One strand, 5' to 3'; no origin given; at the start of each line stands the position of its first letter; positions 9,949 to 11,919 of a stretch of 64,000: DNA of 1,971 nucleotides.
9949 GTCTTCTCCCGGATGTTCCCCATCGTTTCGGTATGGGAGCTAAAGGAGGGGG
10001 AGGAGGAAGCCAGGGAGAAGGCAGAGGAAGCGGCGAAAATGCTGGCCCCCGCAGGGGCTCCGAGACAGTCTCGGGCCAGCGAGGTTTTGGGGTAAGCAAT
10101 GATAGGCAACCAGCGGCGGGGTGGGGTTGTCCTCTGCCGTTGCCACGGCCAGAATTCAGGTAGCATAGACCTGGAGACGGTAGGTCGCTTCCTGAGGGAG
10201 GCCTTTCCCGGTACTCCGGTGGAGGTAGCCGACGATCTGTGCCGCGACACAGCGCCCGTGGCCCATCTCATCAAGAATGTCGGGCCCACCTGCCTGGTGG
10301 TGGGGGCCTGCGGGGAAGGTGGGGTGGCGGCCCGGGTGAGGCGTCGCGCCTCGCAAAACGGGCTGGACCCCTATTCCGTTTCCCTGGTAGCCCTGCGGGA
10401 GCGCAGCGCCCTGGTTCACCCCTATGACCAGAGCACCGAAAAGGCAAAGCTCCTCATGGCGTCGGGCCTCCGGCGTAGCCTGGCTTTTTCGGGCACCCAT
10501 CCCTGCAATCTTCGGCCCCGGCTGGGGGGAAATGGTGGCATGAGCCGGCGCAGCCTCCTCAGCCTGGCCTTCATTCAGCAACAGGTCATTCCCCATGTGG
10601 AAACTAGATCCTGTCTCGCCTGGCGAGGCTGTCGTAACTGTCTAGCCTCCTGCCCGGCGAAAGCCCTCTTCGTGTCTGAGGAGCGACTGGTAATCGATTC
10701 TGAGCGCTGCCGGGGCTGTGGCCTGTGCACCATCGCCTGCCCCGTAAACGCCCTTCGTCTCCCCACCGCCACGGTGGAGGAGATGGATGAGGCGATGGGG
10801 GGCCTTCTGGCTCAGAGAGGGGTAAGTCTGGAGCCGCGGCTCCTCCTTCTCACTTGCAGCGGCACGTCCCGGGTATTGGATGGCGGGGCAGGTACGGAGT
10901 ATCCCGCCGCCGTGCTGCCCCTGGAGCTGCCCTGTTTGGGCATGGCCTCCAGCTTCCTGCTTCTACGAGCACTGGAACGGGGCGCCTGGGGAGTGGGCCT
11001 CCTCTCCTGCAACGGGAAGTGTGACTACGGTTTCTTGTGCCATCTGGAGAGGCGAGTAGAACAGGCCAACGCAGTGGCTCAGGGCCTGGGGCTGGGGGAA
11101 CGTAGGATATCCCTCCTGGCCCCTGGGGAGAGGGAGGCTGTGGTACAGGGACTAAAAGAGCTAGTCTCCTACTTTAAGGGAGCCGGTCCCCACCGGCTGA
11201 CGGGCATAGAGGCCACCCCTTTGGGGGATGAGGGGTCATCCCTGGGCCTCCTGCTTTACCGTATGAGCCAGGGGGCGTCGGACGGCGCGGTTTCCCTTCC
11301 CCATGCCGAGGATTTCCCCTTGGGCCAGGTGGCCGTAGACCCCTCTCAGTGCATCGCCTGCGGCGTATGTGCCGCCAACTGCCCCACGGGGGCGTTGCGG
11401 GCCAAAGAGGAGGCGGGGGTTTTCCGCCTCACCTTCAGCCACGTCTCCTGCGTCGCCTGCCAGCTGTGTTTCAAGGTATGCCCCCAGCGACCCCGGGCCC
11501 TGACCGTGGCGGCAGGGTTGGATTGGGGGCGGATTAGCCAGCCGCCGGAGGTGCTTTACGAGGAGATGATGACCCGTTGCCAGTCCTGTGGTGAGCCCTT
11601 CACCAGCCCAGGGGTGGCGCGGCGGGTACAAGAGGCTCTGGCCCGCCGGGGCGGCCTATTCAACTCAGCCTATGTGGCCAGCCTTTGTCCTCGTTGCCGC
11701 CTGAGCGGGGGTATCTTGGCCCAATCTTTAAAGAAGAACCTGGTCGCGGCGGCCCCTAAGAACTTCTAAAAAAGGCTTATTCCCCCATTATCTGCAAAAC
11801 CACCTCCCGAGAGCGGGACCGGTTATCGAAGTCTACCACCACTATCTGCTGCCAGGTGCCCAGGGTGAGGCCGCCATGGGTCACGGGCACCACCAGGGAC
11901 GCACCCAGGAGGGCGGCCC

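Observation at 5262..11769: Psr/Phs/Ttr-like molybdoenzyme operon with a monoheme cytochrome c and a cytoplasmic tandem MvhD/ferredoxin protein, next to a dedicated two-component system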

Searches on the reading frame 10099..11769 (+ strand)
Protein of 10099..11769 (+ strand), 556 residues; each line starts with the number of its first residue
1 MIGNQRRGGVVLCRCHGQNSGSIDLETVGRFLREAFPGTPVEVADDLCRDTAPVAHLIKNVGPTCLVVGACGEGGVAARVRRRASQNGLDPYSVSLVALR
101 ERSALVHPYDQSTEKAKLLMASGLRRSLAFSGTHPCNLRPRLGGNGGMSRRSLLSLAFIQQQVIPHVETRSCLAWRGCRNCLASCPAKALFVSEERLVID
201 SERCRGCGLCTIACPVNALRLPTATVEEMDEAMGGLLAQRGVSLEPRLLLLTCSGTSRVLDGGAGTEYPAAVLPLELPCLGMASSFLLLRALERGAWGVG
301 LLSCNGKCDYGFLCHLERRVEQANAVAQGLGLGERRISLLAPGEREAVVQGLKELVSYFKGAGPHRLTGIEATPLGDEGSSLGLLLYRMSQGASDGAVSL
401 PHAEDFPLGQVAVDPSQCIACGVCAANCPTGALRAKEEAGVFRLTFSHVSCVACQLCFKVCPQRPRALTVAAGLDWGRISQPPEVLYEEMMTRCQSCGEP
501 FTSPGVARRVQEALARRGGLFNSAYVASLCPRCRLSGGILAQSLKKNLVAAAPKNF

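Call 8: search_protein_families(library=pfam, proteins=[window:10099-11769:+], max_evalue=0.01)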
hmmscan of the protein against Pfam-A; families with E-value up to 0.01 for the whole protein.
window:10099-11769:+ (556 aa): 12 families
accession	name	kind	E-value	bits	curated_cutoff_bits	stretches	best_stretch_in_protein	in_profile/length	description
PF12838.12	Fer4_7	-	2.1e-18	66.9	27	2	417-463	1-50/52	4Fe-4S dicluster domain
PF00037.32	Fer4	-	7.1e-18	64.1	21.1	2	198-220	2-24/24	4Fe-4S binding domain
PF12837.12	Fer4_6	-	1.7e-16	59.7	25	2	198-219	3-24/24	4Fe-4S binding domain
PF14697.11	Fer4_21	-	4.9e-16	59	35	2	413-462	3-52/59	4Fe-4S dicluster domain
PF13187.11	Fer4_9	-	3.3e-13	49.9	27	2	417-464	1-50/52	4Fe-4S dicluster domain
PF13237.11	Fer4_10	-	9.9e-11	41.9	25.5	3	176-215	10-53/53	4Fe-4S dicluster domain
PF02662.21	FlpD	-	3.1e-10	40.5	22.3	1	261-356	17-116/123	Methyl-viologen-reducing hydrogenase, delta subunit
PF12797.12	Fer4_2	-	3.2e-09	36.6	24.5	2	197-216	3-22/22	4Fe-4S binding domain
PF13484.11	Fer4_16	-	1e-08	36.3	30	2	417-436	1-20/66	4Fe-4S double cluster binding domain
PF25160.1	LdpA_Fe-S-bd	-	5.2e-08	33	27.6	1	179-219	7-43/49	LdpA Fe-S cluster-binding domain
PF13183.11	Fer4_8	-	0.00052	20.9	27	0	416-463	3-66/68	4Fe-4S dicluster domain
PF12800.12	Fer4_4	-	0.00077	20.1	24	1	202-216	2-16/17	4Fe-4S binding domain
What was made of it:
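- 10834..11226 (+): D residues 246-376: MvhD/FlpD-like domain. C253, C279, C304 and C308 align with MvhD cysteines. PF02662 (call 8).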

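Call 9: search_protein_families(library=ncbifam, proteins=[window:10099-11769:+], max_evalue=0.01)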
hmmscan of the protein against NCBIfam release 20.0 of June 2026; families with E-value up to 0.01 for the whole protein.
window:10099-11769:+ (556 aa): 92 families (the best 25 are shown)
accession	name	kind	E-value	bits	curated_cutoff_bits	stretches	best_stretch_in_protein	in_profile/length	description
NF040770.1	hetero_SS_HdrA2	exception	5.1e-30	104.2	1100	3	162-364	569-773/777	CoB-CoM heterodisulfide reductase HdrA2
NF041778.1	hetero_SS_HdrA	equivalog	1.3e-21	76.1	1400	2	160-301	574-712/771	ferredoxin:CoB-CoM heterodisulfide reductase subunit HdrA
NF041891.1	hdrA_Methbact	equivalog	9.8e-21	73.6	1300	2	164-302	566-702/762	ferredoxin:CoB-CoM heterodisulfide reductase subunit HdrA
NF006076.0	PRK08222.1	equivalog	1.1e-14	54.7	270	2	409-548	31-175/181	hydrogenase 4 subunit H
NF045874.1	Vhu_polyferre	exception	1.4e-14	53.7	600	2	169-220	127-175/381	F420-non-reducing hydrogenase associated-polyferredoxin VhuB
NF009053.0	PRK12387.1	subfamily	3.6e-14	52.9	204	2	409-537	31-162/180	formate hydrogenlyase complex iron-sulfur subunit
TIGR04041.1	activase_YjjW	hypoth_equivalog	4.4e-13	49.3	250.2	2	176-229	44-98/276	YjjW family glycine radical enzyme activase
TIGR02179.1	PorD_KorD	subfamily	4.9e-13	49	60.05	2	165-221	20-74/78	2-oxoacid:acceptor oxidoreductase, delta subunit, pyruvate/2-ketoisovalerate family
NF045490.1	FdxA_Protbact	equivalog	1e-12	48.2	135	2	166-226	3-62/104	ferredoxin FdxA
NF042909.1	FMH_DH_FwdF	exception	1.6e-12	47.2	375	2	399-463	121-192/336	tungsten-dependent formylmethanofuran dehydrogenase subunit FwdF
TIGR02700.1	flavo_MJ0208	hypoth_equivalog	3.1e-12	46.3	251.35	2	176-220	151-195/234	dihydromethanopterin reductase (acceptor)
NF007202.0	PRK09623.1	equivalog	3.8e-12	46.5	166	2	162-220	43-99/105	3-methyl-2-oxobutanoate dehydrogenase subunit delta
NF038196.1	ferrodoxin_EFR1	subfamily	5.1e-12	46.3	75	2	412-464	181-227/242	EFR1 family ferrodoxin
NF040684.1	PorD_Arch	equivalog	6.5e-12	45.4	120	2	177-220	36-80/85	pyruvate synthase subunit PorD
NF040864.1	HgcB_ferredoxin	equivalog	6.5e-12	45.1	99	2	176-221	17-63/93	mercury methylation ferredoxin HgcB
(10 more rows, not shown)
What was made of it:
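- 11323..11742 (+): D residues 409-548: second 2x[4Fe-4S] domain plus a C-terminal Cys4 site (C494, C497, C530, C533), NapF/HycF-like. HyfH gives E 1e-14 (call 9).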

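Call 11: find_homologous_proteins(query=window:10099-11766:+, max_evalue=0.00001)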
Query window:10099-11766:+ (556 aa): 27 proteins with E <= 0.00001 among 8000 candidates.
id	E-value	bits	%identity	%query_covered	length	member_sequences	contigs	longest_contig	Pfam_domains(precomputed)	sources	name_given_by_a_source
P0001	0.0e+0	1242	99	100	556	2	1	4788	PF14697.12,PF12797.13,PF02662.22,PF12837.13,PF00037.33,PF13484.12,PF12838.13,PF25160.2,PF13237.12,PF13187.12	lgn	-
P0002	1.4e-47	181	33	95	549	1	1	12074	PF14697.12,PF12797.13,PF12837.13,PF00037.33,PF13484.12,PF12838.13,PF13459.12,PF25160.2,PF13237.12,PF13183.12,PF13187.12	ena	-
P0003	2.1e-34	137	28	91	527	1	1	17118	PF14697.12,PF12797.13,PF02662.22,PF12837.13,PF00037.33,PF13484.12,PF12838.13,PF13237.12,PF13183.12,PF13187.12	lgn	-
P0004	1.9e-23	101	27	68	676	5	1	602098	PF14697.12,PF12797.13,PF12837.13,PF00037.33,PF13484.12,PF12838.13,PF25160.2,PF13237.12,PF13183.12,PF13187.12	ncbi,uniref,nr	ncbi:ferredoxin [Thalassobaculum fulvum]|uniref:Ferredoxin n=1 Tax=Thalassobaculum fulvum TaxID=1633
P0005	3.8e-21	94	27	68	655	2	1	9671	PF14697.12,PF12797.13,PF12837.13,PF00037.33,PF13484.12,PF12838.13,PF25160.2,PF13237.12,PF13187.12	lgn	-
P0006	4.4e-17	80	27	85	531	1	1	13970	PF14697.12,PF12797.13,PF12837.13,PF00037.33,PF13484.12,PF12838.13,PF13534.12,PF13237.12,PF13183.12,PF13187.12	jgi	-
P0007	1.4e-16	78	27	34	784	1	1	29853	PF14697.12,PF13450.13,PF02662.22,PF07992.21,PF12837.13,PF13484.12,PF12838.13,PF12831.14,PF01266.31,PF12797.13,PF00037.33,PF25160.2,PF13237.12,PF13183.12,PF13187.12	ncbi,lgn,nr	ncbi:MAG: hydrogenase iron-sulfur subunit [Methanosarcinales archaeon]|nr:hydrogenase iron-sulfur su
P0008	1.6e-15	75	27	85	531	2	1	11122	PF14697.12,PF12837.13,PF00037.33,PF13484.12,PF12838.13,PF13534.12,PF13237.12,PF13187.12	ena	-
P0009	1.2e-9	56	28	35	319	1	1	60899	PF12837.13,PF00037.33,PF13484.12,PF12838.13,PF13187.12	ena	-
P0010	1.4e-9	55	32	25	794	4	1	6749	PF14697.12,PF13450.13,PF02662.22,PF07992.21,PF12837.13,PF03486.21,PF12838.13,PF12800.13,PF12831.14,PF12797.13,PF00037.33,PF25160.2,PF13187.12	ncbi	ncbi:MAG: hydrogenase iron-sulfur subunit [Thermoplasmata archaeon]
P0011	4.2e-9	54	22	38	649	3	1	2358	PF14697.12,PF17179.10,PF13450.13,PF07992.21,PF12837.13,PF00070.34,PF12798.13,PF13484.12,PF12838.13,PF13534.12,PF13459.12,PF12800.13,PF12831.14,PF01266.31,PF12797.13,PF00037.33,PF25160.2,PF13237.12,PF13183.12,PF13187.12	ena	-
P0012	5.6e-9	53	25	27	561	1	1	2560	PF14697.12,PF01266.31,PF13450.13,PF00890.31,PF07992.21,PF12837.13,PF00037.33,PF12838.13,PF13237.12,PF12831.14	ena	-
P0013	7.1e-9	53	25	27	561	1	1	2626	PF14697.12,PF01266.31,PF13450.13,PF00890.31,PF07992.21,PF12837.13,PF00037.33,PF12838.13,PF13237.12,PF12831.14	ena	-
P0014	8.8e-9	53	26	27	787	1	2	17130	PF14697.12,PF17179.10,PF13450.13,PF02662.22,PF07992.21,PF12837.13,PF12798.13,PF13484.12,PF12838.13,PF13534.12,PF12800.13,PF12831.14,PF01266.31,PF12797.13,PF00890.31,PF00037.33,PF25160.2,PF13237.12,PF13183.12,PF13187.12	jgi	jgi:heterodisulfide reductase subunit A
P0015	1.5e-8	52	23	31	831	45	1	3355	PF14697.12,PF13450.13,PF02662.22,PF07992.21,PF12837.13,PF13484.12,PF12838.13,PF12831.14,PF01266.31,PF00037.33,PF25160.2,PF13237.12,PF13187.12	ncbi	-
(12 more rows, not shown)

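Call 13: find_encoding_contigs(protein=P0002, flank=10000, max_places=3)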
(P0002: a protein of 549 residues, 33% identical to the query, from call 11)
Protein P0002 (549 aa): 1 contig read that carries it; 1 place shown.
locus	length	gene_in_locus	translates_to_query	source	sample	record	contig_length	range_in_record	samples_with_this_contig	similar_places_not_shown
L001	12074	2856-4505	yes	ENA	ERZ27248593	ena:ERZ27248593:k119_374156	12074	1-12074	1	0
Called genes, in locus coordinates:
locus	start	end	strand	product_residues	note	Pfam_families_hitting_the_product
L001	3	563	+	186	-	?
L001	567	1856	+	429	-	PF03916:NrfD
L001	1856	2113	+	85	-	-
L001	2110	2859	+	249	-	PF02613:Nitrate_red_del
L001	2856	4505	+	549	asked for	PF12838:Fer4_7 (weak), PF13187:Fer4_9 (weak), PF00037:Fer4 (weak), PF12837:Fer4_6 (weak), PF00037:Fer4 (weak), PF12837:Fer4_6 (weak), PF12838:Fer4_7, PF13187:Fer4_9, +8 more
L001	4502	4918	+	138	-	PF00034:Cytochrom_C (faint), PF13442:Cytochrome_CBB3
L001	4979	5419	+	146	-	-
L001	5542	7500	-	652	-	PF01443:Viral_helicase1 (faint), PF13245:AAA_19 (faint), PF00580:UvrD-helicase (weak), PF13361:UvrD_C (weak), PF13538:UvrD_C_2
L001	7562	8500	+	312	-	-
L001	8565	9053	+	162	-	-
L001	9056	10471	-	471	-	PF01943:Polysacc_synt, PF13440:Polysacc_synt_3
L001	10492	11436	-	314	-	PF13524:Glyco_trans_1_2 (weak), PF00534:Glycos_transf_1 (weak)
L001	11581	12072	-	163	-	?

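Call 14: find_encoding_contigs(protein=P0003, flank=10000, max_places=3)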
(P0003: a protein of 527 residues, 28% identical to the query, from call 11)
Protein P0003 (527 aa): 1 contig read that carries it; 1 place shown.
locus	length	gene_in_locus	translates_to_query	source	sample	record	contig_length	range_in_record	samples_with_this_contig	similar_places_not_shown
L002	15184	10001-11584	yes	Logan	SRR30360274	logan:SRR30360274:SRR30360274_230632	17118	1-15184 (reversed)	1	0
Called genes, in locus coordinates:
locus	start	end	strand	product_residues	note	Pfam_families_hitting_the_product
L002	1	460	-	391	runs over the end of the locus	PF01546:Peptidase_M20, PF07687:M20_dimer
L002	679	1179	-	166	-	-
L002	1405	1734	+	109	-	PF13473:Cupredoxin_1, PF00127:Copper-bind (weak)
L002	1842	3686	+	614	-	PF13185:GAF_2 (faint), PF07730:HisKA_3, PF02518:HATPase_c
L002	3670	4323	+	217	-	PF00072:Response_reg, PF00196:GerE, PF08281:Sigma70_r4_2 (weak), PF13384:HTH_23 (weak)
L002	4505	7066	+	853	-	PF04879:Molybdop_Fe4S4 (weak), PF00384:Molybdopterin, PF01568:Molydop_binding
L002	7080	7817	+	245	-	PF12797:Fer4_2 (weak), PF12838:Fer4_7 (weak), PF13237:Fer4_10 (weak), PF13247:Fer4_11, PF00037:Fer4 (weak), PF12797:Fer4_2 (weak), PF12837:Fer4_6 (weak), PF13247:Fer4_11, +4 more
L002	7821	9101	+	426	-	PF03916:NrfD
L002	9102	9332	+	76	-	-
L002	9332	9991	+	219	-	PF02613:Nitrate_red_del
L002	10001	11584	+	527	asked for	PF13187:Fer4_9 (weak), PF00037:Fer4 (weak), PF02662:FlpD, PF00037:Fer4 (weak), PF12837:Fer4_6 (weak), PF12838:Fer4_7, PF13187:Fer4_9, PF13237:Fer4_10 (weak), +4 more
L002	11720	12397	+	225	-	PF01553:Acyltransferase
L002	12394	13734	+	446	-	PF12832:MFS_1_like, PF00083:Sugar_tr, PF07690:MFS_1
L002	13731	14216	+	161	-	-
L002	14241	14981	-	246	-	PF12146:Hydrolase_4 (faint)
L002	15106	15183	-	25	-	?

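Call 15: find_encoding_contigs(protein=P0004, flank=10000, max_places=2)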
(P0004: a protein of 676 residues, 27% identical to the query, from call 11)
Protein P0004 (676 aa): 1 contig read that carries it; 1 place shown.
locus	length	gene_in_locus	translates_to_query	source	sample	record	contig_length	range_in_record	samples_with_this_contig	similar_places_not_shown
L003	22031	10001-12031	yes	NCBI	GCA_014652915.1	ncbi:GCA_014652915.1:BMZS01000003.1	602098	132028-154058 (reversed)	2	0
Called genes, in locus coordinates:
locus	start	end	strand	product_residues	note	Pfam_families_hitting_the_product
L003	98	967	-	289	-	PF12728:HTH_17, PF12727:PBP_like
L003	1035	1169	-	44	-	-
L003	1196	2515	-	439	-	PF23381:Beta-prop_IFT122_1st, PF24814:WD40_Prp19, PF25172:Beta-prop_WDR3_2nd, PF25173:Beta-prop_WDR3_1st, PF25174:Beta-prop_THOC3, PF23414:Beta-prop_EML_2, PF24782:WD40_MABP1-WDR62_2nd, PF25175:Beta-prop_WDR5, +35 more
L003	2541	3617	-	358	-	PF01292:Ni_hydr_CYTB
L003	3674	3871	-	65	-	-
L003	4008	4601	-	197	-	PF13187:Fer4_9 (faint), PF12838:Fer4_7 (weak), PF13247:Fer4_11, PF00037:Fer4, PF12797:Fer4_2 (weak), PF12837:Fer4_6, PF13237:Fer4_10 (weak), PF12838:Fer4_7 (weak), +1 more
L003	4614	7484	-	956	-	PF04879:Molybdop_Fe4S4, PF00384:Molybdopterin, PF01568:Molydop_binding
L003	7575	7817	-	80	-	PF10399:UCR_Fe-S_N (weak)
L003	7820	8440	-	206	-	PF02613:Nitrate_red_del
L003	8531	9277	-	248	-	PF11748:DUF3306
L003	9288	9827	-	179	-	PF11749:DUF3305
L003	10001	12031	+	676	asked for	PF13183:Fer4_8 (faint), PF14697:Fer4_21 (faint), PF12838:Fer4_7 (weak), PF00037:Fer4 (weak), PF12838:Fer4_7 (weak), PF13187:Fer4_9, PF13237:Fer4_10 (weak), PF12837:Fer4_6 (weak), +3 more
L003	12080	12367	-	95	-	-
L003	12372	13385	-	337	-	PF19879:DUF6352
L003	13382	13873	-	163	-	PF20115:DUF6505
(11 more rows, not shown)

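Call 16: find_encoding_contigs(protein=P0006, flank=10000, max_places=2)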
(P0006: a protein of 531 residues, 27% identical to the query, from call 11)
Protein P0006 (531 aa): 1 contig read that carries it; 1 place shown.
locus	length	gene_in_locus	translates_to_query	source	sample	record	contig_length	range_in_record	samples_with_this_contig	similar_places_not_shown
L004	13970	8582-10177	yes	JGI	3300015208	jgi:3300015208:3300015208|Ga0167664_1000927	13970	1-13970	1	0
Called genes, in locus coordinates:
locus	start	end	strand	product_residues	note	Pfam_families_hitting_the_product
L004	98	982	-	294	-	PF01040:UbiA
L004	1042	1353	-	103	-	PF13396:PLDc_N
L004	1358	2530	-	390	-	PF00501:AMP-binding, PF13193:AMP-binding_C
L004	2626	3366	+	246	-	PF00106:adh_short, PF01370:Epimerase, PF03435:Sacchrp_dh_NADP (weak), PF08659:KR, PF13561:adh_short_C2, PF23441:SDR (faint)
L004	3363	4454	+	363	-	PF04055:Radical_SAM, PF06463:Mob_synth_C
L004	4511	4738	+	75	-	PF20058:DUF6457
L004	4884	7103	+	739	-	PF04879:Molybdop_Fe4S4, PF00384:Molybdopterin, PF01568:Molydop_binding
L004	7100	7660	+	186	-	PF14697:Fer4_21 (faint), PF13187:Fer4_9 (weak), PF13247:Fer4_11, PF12838:Fer4_7 (weak), PF00037:Fer4, PF12797:Fer4_2 (weak), PF12837:Fer4_6 (weak), PF13237:Fer4_10 (weak)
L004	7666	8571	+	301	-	PF03916:NrfD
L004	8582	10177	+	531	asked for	PF12797:Fer4_2 (faint), PF12837:Fer4_6 (faint), PF12838:Fer4_7 (weak), PF13187:Fer4_9 (weak), PF13237:Fer4_10 (weak), PF14697:Fer4_21 (weak), PF12838:Fer4_7 (weak), PF00037:Fer4 (weak), +3 more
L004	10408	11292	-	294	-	PF00378:ECH_1, PF16113:ECH_2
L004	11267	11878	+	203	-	PF01230:HIT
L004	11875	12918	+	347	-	PF18374:Enolase_like_N, PF13378:MR_MLE_C, PF07476:MAAL_C (weak)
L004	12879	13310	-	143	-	PF01850:PIN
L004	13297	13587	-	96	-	PF09957:VapB_antitoxin (weak)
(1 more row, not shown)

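Call 17: find_encoding_contigs(protein=P0001, flank=10000, max_places=2)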
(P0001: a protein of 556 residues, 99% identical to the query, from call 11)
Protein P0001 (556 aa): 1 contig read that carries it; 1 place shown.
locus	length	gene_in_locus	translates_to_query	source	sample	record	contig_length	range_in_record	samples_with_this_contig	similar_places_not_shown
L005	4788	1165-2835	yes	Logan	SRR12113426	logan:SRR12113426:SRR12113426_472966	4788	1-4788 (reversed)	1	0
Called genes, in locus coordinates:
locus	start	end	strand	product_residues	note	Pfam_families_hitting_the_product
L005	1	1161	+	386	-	?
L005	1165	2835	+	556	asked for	PF12838:Fer4_7, PF14697:Fer4_21 (weak), PF13187:Fer4_9 (weak), PF25160:LdpA_Fe-S-bd (weak), PF00037:Fer4, PF02662:FlpD, PF12838:Fer4_7, PF14697:Fer4_21, +7 more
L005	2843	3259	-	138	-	PF01894:YjbQ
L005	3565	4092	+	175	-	PF00174:Oxidored_molyb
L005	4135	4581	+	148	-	PF00293:NUDIX, PF14815:NUDIX_4 (weak)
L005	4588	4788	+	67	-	?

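Call 18: search_protein_representatives(protein=window:10099-11766:+)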
Query: 556 residues. Proteins with E-value up to 0.001 (for the whole library): 5577; up to 1e-10: 1390; up to 1e-30: 200. The best 150 are listed.
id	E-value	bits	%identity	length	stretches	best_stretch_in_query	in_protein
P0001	0.0e+00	1242.2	99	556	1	1-556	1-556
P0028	1.4e-108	380.5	41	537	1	3-537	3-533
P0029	8.3e-80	285.4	35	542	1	9-536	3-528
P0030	3.1e-79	283.6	35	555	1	7-537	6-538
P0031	3.8e-78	279.9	33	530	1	7-501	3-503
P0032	1.2e-77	278.3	37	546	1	7-537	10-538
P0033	6.9e-71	256.0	34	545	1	5-538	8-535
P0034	1.4e-70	255.0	30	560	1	6-536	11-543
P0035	2.4e-69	250.9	32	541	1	7-535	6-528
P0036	1.9e-67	244.6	30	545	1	8-543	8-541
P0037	1.8e-66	241.4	33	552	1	8-535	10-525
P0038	3.2e-65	237.3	33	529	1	6-539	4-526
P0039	7.8e-65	236.0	34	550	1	10-534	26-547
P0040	1.5e-64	235.1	33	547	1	7-536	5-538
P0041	5.0e-64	233.4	32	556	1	21-540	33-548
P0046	4.1e-62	227.0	34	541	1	10-548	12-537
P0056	2.3e-58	214.6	30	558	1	9-543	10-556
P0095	7.0e-49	183.4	32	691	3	173-516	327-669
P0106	9.6e-48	179.6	26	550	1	7-535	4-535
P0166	2.8e-39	151.7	33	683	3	175-534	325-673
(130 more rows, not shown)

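Call 22: search_solved_structures(query=A1, max_evalue=0.01)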
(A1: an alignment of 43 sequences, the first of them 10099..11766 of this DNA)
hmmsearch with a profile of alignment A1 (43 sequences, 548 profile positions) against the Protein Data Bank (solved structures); distinct sequences matched with E-value up to 0.01: 268 (the best 60 are shown).
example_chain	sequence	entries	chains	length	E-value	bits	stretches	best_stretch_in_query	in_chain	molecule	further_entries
9sw6_G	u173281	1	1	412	7.2e-44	153.6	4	174-237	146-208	Polyferredoxin protein MvhB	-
9sfi_A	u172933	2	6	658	9.1e-41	143.4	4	6-139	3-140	CoB--CoM heterodisulfide reductase iron-sulfur subunit A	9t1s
8rvu_a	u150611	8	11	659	4.8e-40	141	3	165-242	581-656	H(2):CoB-CoM heterodisulfide,ferredoxin reductase subunit A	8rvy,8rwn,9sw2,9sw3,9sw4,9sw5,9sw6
8rvv_A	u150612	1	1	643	4e-39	137.9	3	165-239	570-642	H(2):CoB-CoM heterodisulfide,ferredoxin reductase subunit A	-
9sfi_O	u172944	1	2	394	4.9e-39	137.6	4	423-475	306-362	Ferredoxin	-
5odc_A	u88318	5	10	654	2e-36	129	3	5-133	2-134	Heterodisulfide reductase, subunit A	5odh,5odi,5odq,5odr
9sfi_T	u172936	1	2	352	1.5e-35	126.2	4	408-473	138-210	4Fe-4S ferredoxin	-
7bkb_K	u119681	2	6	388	6e-35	124.2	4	412-473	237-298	Formylmethanofuran dehydrogenase, subunit F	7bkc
9sw6_H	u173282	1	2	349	6.1e-33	117.5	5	169-225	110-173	Tungsten formylmethanofuran dehydrogenase, subunit F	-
5t5i_F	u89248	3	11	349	1.2e-32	116.6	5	168-230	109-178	Tungsten formylmethanofuran dehydrogenase subunit fwdF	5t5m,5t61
7bkb_A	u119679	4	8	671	2.5e-32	115.5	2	1-140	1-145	CoB--CoM heterodisulfide reductase iron-sulfur subunit A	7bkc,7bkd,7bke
7z0s_F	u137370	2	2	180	3.3e-20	75.5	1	415-541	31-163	Formate hydrogenlyase subunit 6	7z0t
7zc6_B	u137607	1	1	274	1.2e-19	73.7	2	174-222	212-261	RnfB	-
5odc_D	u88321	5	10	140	1.6e-19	73.2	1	246-376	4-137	Methyl-viologen reducing hydrogenase subunit D | Methyl-viologen reducing hydrogenase, subunit D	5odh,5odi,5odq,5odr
9sfi_K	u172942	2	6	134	1.1e-18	70.4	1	247-374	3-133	F420-non-reducing hydrogenase subunit delta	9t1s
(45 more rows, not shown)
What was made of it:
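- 10591..10824 (+): D residues 165-242: 2x[4Fe-4S] ferredoxin domain of the HdrA C-terminal type. It matches HdrA residues 581-656 (call 22) and HdrA2 residues 569-773 (call 9).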
